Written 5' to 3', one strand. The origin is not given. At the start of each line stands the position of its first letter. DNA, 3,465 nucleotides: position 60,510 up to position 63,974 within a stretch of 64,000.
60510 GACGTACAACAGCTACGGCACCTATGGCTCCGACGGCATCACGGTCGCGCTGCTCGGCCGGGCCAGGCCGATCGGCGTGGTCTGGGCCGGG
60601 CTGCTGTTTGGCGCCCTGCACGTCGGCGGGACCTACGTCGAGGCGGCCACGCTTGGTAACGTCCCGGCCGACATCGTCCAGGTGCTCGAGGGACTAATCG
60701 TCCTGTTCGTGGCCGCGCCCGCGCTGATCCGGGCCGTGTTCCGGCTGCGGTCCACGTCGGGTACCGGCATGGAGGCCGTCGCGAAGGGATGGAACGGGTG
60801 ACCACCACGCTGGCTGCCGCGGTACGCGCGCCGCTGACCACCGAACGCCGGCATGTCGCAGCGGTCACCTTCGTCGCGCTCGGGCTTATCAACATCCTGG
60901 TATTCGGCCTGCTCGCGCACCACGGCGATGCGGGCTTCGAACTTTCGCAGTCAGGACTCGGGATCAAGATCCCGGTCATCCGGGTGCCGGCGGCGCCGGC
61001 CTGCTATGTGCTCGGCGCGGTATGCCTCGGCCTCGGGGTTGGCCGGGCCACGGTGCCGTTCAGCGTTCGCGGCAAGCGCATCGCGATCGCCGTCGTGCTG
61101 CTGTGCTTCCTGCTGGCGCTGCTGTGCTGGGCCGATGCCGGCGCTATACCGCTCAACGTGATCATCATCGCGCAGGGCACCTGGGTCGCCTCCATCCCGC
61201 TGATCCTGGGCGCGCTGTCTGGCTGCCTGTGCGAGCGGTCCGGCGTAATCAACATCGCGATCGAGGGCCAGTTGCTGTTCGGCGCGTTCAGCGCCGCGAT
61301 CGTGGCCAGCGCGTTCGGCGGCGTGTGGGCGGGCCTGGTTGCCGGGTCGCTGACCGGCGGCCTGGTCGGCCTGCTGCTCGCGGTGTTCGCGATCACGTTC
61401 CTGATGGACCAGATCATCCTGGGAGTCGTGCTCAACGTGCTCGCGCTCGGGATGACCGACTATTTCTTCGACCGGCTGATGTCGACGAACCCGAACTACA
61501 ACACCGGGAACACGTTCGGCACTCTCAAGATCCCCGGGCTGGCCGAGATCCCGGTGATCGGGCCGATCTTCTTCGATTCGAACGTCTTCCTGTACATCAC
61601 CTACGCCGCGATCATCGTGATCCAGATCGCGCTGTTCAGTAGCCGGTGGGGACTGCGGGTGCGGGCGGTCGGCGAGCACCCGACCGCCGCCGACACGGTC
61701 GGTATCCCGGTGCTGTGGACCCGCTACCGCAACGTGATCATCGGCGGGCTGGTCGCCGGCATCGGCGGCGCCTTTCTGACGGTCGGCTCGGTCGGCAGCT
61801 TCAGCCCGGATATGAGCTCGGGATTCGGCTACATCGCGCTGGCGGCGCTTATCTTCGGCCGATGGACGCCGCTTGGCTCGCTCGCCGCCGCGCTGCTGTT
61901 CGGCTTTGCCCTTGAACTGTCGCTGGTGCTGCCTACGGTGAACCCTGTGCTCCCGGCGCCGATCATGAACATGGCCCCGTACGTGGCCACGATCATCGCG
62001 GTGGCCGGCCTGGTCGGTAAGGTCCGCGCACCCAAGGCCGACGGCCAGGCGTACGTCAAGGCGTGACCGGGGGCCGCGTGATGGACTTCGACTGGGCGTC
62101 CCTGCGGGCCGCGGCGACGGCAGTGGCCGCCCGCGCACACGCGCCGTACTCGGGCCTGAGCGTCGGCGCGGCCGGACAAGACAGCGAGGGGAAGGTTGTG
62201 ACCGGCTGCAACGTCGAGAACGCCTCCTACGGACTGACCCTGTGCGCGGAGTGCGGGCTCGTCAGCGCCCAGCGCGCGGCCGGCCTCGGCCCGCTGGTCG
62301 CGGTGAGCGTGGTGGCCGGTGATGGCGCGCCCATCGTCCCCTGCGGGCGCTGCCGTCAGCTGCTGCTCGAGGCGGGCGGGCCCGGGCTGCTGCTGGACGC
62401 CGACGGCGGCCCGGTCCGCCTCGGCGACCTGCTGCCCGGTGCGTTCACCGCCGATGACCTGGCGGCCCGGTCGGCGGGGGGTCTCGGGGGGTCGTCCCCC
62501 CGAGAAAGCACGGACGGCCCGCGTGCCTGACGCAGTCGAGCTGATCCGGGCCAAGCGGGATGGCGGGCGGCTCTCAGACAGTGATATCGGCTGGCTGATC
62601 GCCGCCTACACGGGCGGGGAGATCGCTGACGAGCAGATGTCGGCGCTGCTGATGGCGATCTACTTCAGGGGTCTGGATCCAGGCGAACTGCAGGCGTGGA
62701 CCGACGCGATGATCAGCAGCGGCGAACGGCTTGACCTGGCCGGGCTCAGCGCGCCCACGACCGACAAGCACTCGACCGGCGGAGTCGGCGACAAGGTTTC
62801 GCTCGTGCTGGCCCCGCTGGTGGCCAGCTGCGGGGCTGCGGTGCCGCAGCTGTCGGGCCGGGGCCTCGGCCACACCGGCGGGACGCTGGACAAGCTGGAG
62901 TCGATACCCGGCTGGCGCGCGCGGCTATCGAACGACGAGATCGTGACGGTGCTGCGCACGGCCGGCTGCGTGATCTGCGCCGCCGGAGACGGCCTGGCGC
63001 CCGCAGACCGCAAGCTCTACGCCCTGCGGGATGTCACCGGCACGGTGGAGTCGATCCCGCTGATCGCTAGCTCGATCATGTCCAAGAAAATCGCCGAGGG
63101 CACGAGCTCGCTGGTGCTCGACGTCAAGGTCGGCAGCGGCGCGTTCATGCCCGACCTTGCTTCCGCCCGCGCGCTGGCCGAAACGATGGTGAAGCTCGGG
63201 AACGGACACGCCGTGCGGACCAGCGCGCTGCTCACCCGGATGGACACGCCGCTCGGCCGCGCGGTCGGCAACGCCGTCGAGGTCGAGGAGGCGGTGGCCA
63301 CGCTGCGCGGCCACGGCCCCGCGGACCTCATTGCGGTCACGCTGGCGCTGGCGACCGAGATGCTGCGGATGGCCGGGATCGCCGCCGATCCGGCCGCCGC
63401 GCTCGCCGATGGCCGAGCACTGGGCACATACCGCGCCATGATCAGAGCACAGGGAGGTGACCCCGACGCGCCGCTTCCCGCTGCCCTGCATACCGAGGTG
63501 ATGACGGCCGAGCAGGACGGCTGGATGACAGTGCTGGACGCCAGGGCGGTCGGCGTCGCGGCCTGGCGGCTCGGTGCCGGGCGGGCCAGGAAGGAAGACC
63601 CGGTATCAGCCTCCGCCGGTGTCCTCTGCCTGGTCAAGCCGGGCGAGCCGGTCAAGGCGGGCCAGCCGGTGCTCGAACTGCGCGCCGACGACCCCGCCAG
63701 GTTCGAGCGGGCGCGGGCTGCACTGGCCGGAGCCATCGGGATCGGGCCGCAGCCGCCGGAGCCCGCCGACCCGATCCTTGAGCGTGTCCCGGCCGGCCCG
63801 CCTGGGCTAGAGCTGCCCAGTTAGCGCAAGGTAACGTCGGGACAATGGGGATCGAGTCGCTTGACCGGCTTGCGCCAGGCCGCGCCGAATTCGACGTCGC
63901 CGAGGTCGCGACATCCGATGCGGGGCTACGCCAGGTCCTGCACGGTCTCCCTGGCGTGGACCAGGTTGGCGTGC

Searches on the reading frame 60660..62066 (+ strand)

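Call 61: search_protein_families(library=pfam, proteins=[window:60660-62066:+], max_evalue=0.0001)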
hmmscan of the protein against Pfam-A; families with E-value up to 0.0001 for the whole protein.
window:60660-62066:+ (468 aa): 1 family
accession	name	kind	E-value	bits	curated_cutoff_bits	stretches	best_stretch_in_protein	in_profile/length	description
PF02653.21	BPD_transp_2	-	1.5e-36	126.4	26.8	1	176-427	7-252/269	Branched-chain amino acid transport system / permease component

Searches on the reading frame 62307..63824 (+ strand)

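Call 61: search_protein_families(library=pfam, proteins=[window:62307-63824:+], max_evalue=0.0001)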
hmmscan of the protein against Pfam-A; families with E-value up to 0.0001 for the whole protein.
window:62307-63824:+ (505 aa): 3 families
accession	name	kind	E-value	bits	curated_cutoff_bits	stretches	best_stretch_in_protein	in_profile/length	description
PF00591.27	Glycos_transf_3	-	2.5e-39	135.9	27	1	150-366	3-240/253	Glycosyl transferase family, a/b domain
PF07831.19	PYNP_C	-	3.4e-20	71.9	27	1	406-479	1-74/75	Pyrimidine nucleoside phosphorylase C-terminal domain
PF02885.22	Glycos_trans_3N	-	8.2e-20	70.8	26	1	78-139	2-63/63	Glycosyl transferase family, helical bundle domain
